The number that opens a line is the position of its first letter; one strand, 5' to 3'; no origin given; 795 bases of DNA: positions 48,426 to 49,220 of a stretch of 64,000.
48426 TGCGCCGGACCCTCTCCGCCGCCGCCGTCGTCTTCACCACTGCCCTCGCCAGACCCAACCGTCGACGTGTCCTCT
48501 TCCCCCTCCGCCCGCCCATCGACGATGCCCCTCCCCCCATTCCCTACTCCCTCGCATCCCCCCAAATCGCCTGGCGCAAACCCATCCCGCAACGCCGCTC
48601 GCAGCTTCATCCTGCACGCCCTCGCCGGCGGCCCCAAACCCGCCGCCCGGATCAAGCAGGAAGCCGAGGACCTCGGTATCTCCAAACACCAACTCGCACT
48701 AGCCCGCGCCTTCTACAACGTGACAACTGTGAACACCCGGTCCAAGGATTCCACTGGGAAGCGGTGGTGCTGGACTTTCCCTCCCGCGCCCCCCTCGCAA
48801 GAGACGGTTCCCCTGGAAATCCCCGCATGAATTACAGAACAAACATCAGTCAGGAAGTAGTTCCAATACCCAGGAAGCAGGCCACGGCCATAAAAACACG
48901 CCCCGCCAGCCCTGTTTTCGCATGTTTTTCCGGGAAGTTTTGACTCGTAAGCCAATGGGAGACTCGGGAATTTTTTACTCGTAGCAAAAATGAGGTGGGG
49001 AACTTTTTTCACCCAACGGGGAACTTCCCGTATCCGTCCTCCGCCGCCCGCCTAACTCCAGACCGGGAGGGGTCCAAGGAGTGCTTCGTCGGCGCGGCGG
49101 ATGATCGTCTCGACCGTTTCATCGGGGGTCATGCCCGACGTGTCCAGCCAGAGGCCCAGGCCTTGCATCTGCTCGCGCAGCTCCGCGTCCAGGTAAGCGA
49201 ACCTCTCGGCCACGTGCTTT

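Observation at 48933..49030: Copy-specific iteron consensus with about 3-helical-turn spacing and a conserved terminal half site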

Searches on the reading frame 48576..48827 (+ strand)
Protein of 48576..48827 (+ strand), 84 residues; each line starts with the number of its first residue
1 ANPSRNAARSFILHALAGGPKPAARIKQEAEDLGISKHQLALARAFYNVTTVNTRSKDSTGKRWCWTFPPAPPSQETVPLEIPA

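Call 98: predict_structure(alignment_id=A3)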
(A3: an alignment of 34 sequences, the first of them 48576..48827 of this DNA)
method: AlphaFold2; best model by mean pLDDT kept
length: 84 residues; sequences in the alignment: 34
mean_pLDDT: 82.6   pTM: 0.63
mean pLDDT of the five models: 82.6, 82.3, 79.3, 78.5, 78.3
residues with pLDDT >= 90: 49; 70-90: 16; 50-70: 19; < 50: 0
segments of 3 or more residues with pLDDT < 50: none
pLDDT, mean of each block of 10 residues (from residue 1): 77 92 93 93 92 77 87 60 57
secondary structure, 60 per line:
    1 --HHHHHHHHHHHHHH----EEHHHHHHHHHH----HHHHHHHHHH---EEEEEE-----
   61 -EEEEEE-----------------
elements in order: H3-16 H23-32 H37-46 E50-55 E62-67

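Call 102: fold_search(model_id=the predicted structure, library=pdb)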
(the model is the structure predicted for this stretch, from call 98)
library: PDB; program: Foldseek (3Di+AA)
matches with E <= 10: 459; with E <= 0.001: 0
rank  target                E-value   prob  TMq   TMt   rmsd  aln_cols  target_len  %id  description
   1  2dql_A                1.1e-02  1.00  0.58  0.45   3.1        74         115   19  Crystal structure of the circadian clock associated protein Pex from anabaena (released 2007-05-29)
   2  2e1n_B                3.2e-02  1.00  0.58  0.46   3.2        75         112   15  Crystal structure of the Cyanobacterium circadian clock modifier Pex (released 2006-11-28)
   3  6abt_A                3.7e-02  0.99  0.51  0.45   4.0        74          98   19  Crystal structure of transcription factor from Listeria monocytogenes (released 2019-06-05)
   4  9iij                  5.1e-02  0.99  0.53  0.43   3.4        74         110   15  Engineered LmrR with V15 replaced by unnatural amino acid 4-amino-L-phenyl-cysteine (released 2025-06-25)
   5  2e1n_A                5.7e-02  1.00  0.59  0.47   3.3        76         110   14  Crystal structure of the Cyanobacterium circadian clock modifier Pex (released 2006-11-28)
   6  1xma_B                5.7e-02  0.99  0.52  0.44   3.6        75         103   17  Structure of a transcriptional regulator from Clostridium thermocellum Cth-833 (released 2004-12-14)
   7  5h20                  6.5e-02  0.99  0.51  0.44   3.8        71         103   13  X-ray structure of PadR-like Transcription factor from bacteroid fragilis (released 2017-03-08)
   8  5zi8_B                7.4e-02  0.99  0.58  0.49   2.8        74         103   22  Crystal structure of the PadR-family transcriptional regulator Rv3488 of Mycobacterium tuberculosis H37Rv in complex w (released 2018-10-17)
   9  8qdf_B                7.9e-02  0.99  0.55  0.45   3.3        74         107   15  Engineered LmrR with Met-89 replaced by para-boronophenylalanine (released 2024-05-01)
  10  7wh4_A                8.5e-02  0.99  0.59  0.51   2.7        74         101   22  Crystal structure of the PadR-family transcriptional regulator Rv3488 of Mycobacterium tuberculosis H37Rv in complex w (released 2022-02-09)
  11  6i8n_B                8.5e-02  0.99  0.54  0.42   3.4        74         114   15  Crystal structure of LmrR with V15 replaced by unnatural amino acid 4-amino-L-phenylalanine (released 2019-01-02)
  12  5dym                  8.5e-02  0.99  0.52  0.46   3.6        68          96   12  Crystal structure of a PadR family transcription regulator from hypervirulent Clostridium difficile R20291 - CdPadR_0991 (released 2016-10-05)
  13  3f8f_B                9.0e-02  0.99  0.55  0.43   3.4        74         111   15  Crystal structure of multidrug binding transcriptional regulator LmrR complexed with Daunomycin (released 2008-12-30)
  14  7xuq                  9.0e-02  0.99  0.55  0.43   3.3        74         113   15  Crystal structure of Tpe3.0 complexed with N-Boc-3-alkenylindole (released 2022-09-28)
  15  8qdf_C                9.0e-02  0.93  0.47  0.40   4.7        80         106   14  Engineered LmrR with Met-89 replaced by para-boronophenylalanine (released 2024-05-01)
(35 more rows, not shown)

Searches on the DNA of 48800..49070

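Call 76: search_rna_families(source=window, start=48800, end=49070, threshold=evalue, max_evalue=10)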
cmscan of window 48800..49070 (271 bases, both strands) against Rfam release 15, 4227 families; matches with E-value up to 10: 0.
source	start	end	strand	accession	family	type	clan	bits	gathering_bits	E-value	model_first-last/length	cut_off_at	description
